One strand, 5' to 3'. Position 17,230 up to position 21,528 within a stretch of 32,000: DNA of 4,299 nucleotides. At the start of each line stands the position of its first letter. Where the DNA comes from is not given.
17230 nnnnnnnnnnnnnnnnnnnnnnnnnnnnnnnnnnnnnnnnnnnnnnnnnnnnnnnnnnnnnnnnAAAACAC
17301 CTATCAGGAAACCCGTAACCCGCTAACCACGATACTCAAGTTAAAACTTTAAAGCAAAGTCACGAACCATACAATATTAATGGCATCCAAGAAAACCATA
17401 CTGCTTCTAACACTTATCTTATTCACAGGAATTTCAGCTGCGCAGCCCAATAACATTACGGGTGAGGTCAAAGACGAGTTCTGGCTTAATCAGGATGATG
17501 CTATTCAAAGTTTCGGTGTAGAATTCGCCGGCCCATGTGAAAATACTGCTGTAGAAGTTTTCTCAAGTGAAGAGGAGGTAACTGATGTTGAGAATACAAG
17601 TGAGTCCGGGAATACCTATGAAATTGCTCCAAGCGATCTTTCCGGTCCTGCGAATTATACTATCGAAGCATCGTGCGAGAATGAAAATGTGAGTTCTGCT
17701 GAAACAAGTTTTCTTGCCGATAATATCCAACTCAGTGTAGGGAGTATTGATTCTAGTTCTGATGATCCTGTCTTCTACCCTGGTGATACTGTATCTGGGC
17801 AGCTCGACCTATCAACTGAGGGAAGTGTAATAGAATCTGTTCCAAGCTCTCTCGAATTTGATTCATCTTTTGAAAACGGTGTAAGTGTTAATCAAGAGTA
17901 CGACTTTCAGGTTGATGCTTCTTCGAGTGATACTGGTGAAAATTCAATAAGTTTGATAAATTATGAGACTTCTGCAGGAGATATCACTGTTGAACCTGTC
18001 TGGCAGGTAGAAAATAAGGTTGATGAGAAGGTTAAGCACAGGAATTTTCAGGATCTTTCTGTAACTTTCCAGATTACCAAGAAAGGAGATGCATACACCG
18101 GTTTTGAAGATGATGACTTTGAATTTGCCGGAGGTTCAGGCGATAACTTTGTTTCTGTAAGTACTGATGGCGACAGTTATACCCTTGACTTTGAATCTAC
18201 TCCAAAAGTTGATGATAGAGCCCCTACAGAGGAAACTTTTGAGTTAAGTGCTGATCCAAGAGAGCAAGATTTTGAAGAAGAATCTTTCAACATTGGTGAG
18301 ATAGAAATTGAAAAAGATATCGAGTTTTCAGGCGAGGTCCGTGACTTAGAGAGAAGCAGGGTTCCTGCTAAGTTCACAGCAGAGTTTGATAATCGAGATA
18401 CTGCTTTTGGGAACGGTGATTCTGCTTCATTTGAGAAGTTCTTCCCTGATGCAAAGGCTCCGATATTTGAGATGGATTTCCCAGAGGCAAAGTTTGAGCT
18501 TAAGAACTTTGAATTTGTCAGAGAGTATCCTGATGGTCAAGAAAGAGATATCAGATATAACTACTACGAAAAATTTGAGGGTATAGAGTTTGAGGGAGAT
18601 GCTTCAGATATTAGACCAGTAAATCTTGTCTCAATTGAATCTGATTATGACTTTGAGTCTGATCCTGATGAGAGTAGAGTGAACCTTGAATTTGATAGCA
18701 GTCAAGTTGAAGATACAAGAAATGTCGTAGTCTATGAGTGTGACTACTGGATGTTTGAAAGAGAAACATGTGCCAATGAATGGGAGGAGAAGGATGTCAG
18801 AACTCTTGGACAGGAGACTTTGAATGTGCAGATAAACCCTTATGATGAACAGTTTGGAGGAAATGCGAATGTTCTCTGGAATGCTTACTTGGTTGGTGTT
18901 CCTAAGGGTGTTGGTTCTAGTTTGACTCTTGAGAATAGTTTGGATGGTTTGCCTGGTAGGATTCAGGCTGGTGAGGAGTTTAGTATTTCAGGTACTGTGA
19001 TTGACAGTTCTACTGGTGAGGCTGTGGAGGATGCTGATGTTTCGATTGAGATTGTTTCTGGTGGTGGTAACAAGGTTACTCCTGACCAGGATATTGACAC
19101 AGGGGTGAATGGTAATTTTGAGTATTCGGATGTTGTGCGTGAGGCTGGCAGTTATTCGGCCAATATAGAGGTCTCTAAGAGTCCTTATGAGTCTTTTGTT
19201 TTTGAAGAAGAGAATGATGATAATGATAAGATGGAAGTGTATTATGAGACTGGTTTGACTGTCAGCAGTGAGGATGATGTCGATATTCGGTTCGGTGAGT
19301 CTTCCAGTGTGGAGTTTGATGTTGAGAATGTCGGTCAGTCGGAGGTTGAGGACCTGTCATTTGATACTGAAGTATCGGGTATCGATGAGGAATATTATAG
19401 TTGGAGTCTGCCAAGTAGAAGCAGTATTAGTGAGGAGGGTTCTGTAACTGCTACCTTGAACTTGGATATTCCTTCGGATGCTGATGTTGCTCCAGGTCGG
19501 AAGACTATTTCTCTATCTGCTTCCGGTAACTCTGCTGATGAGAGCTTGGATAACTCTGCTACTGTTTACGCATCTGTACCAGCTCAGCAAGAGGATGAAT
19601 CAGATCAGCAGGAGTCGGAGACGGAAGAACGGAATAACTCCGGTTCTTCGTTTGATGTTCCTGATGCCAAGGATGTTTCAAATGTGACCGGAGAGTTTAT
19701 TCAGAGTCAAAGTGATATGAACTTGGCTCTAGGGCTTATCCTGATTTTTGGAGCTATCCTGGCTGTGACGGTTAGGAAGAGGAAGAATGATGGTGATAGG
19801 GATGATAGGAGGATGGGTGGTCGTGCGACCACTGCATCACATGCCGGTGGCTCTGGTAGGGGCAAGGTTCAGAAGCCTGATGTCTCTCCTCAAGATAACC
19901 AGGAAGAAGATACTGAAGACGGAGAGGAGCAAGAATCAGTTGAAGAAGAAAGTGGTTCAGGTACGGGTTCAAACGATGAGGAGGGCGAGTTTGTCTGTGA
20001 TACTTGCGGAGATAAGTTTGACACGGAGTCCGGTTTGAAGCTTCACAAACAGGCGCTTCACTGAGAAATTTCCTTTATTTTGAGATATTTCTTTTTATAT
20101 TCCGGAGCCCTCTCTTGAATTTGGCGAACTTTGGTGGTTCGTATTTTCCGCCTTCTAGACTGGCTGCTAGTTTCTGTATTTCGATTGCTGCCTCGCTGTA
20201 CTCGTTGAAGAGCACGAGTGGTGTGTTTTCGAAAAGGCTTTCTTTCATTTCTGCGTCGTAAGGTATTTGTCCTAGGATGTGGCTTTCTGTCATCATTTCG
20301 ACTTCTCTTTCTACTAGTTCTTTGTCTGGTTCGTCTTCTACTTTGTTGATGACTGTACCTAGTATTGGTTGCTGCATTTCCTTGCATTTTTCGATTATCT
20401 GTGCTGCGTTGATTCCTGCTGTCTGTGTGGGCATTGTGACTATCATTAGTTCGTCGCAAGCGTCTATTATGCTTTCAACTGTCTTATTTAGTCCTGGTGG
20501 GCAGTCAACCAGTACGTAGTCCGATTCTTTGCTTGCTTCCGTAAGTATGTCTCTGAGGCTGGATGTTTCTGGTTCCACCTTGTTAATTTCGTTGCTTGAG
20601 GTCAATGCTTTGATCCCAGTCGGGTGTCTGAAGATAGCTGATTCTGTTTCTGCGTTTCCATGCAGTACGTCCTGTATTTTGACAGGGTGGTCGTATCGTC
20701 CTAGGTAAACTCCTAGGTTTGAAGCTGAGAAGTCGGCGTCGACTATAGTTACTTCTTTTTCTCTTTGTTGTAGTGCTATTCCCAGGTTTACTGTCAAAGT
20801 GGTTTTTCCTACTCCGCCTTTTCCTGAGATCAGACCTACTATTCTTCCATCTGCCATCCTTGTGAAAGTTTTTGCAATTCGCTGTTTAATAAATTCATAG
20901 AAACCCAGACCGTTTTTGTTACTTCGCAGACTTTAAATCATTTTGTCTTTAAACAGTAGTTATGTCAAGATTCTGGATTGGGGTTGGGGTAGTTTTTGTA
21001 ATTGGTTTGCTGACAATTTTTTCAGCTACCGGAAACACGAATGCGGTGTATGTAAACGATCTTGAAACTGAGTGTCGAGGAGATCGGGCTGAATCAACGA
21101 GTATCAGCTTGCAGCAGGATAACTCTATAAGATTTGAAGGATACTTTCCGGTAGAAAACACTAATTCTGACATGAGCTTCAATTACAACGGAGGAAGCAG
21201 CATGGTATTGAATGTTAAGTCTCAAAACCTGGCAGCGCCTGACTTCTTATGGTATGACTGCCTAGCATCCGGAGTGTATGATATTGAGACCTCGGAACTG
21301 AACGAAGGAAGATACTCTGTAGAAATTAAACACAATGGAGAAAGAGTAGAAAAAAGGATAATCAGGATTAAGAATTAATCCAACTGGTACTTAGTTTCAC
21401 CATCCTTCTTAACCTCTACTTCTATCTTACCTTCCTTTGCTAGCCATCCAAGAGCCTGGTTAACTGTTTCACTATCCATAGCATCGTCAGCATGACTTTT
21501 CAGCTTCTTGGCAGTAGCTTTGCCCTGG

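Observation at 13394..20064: Surface locus 2: a possible uncharacterised cell-surface assembly (secreted subunit plus four anchored Ig-like proteins, no recognisable secretion ATPase)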

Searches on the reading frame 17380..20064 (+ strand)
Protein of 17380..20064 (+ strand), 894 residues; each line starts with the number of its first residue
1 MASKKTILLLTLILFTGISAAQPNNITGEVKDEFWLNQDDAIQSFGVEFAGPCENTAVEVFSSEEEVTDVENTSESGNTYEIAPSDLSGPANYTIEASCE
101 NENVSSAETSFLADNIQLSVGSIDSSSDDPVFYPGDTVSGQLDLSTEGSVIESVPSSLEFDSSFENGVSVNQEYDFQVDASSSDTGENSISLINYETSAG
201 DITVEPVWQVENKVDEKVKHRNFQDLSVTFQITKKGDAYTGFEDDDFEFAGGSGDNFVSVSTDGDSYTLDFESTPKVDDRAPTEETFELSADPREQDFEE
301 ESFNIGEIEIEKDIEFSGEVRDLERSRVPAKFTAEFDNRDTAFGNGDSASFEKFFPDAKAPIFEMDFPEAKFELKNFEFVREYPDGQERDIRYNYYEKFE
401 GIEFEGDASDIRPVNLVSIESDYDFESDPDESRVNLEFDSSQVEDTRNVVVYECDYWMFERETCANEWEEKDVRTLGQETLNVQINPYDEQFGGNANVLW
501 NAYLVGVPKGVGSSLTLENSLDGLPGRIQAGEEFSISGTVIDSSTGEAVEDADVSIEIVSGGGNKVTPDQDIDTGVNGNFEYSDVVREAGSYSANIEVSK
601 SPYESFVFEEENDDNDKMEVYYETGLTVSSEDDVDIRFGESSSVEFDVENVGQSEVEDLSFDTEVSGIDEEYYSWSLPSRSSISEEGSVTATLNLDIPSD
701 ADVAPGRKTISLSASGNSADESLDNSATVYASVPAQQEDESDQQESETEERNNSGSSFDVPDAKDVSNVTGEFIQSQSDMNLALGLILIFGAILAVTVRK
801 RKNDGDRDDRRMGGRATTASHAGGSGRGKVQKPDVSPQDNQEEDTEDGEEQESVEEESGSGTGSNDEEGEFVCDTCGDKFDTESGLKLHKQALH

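Call 4: search_protein_families(library=pfam, proteins=[window:17380-20064:+], max_evalue=1)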
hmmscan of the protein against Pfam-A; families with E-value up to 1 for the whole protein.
window:17380-20064:+ (894 aa): 4 families
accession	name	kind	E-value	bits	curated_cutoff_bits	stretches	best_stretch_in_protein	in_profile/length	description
PF23619.1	Ig_VWA7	-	0.03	15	27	1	636-702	12-73/104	VWA7 Ig-like domain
PF13115.11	YtkA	-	0.063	14.4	25.9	1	528-593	17-81/85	YtkA-like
PF18868.7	zf-C2H2_3rep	-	0.068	14.3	30.8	1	836-894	72-125/126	Zinc finger C2H2-type, 3 repeats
PF00096.32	zf-C2H2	-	0.35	11.9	25.2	1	871-894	1-23/23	Zinc finger, C2H2 type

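Call 5: search_protein_families(library=ncbifam, proteins=[window:17380-20064:+], max_evalue=1)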
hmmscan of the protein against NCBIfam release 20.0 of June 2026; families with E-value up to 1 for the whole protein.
window:17380-20064:+ (894 aa): 0 families

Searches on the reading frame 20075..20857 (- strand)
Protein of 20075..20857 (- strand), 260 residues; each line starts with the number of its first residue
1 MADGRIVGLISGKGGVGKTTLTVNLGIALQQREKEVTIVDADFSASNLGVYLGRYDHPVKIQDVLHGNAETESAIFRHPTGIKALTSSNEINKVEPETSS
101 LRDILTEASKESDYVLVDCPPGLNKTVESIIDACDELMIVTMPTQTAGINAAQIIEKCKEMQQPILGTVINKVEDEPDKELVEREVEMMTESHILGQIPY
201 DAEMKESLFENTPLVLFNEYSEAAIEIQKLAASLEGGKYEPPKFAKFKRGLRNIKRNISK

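Call 84: search_protein_families(library=pfam, proteins=[window:20075-20857:-], max_evalue=0.01)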
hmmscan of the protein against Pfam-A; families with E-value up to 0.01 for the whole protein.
window:20075-20857:- (260 aa): 12 families
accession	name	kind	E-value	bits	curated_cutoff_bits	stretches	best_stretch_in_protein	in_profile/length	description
PF10609.15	ParA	-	1.4e-24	87.3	27.1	1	6-233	5-244/246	NUBPL iron-transfer P-loop NTPase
PF13614.12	AAA_31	-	5.9e-21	75.6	27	1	5-163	2-169/177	AAA domain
PF01656.29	CbiA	-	6e-21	75.1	25.4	1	9-213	3-124/125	CobQ/CobB/MinD/ParA nucleotide binding domain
PF06564.18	CBP_BcsQ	-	8.6e-13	48.8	21.3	1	7-232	4-231/234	Cellulose biosynthesis protein BcsQ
PF09140.17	MipZ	-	2.5e-07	30.7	20.7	1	9-137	5-125/262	ATPase MipZ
PF13500.12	AAA_26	-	8.8e-07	29.4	27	1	15-204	11-194/198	AAA domain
PF00142.24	Fer4_NifH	-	1.2e-06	28.6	25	1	10-52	5-47/271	4Fe-4S iron sulfur cluster binding proteins, NifH/frxC family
PF02374.21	ArsA_ATPase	-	4.5e-06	26.5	24.3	1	9-48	5-43/305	Anion-transporting ATPase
PF03029.23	ATP_bind_1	-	8.2e-05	22.9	27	1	10-120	1-99/240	Conserved hypothetical ATP binding protein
PF00448.28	SRP54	-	0.0013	18.8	22.7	0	8-43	4-39/196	SRP54-type protein, GTPase domain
PF07015.17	VirC1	-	0.0013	18.5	24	0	6-42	3-39/231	VirC1 protein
PF03308.22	MeaB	-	0.0026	17.2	23.1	1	7-189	36-198/273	Methylmalonyl Co-A mutase-associated GTPase MeaB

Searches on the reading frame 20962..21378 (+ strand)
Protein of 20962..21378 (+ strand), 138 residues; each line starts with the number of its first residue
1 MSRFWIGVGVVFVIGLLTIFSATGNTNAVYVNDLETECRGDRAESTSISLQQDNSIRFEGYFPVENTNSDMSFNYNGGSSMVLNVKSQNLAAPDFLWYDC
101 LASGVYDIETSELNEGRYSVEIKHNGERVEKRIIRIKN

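Call 84: search_protein_families(library=pfam, proteins=[window:20962-21378:+], max_evalue=0.01)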
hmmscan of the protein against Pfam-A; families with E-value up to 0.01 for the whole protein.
window:20962-21378:+ (138 aa): 0 families
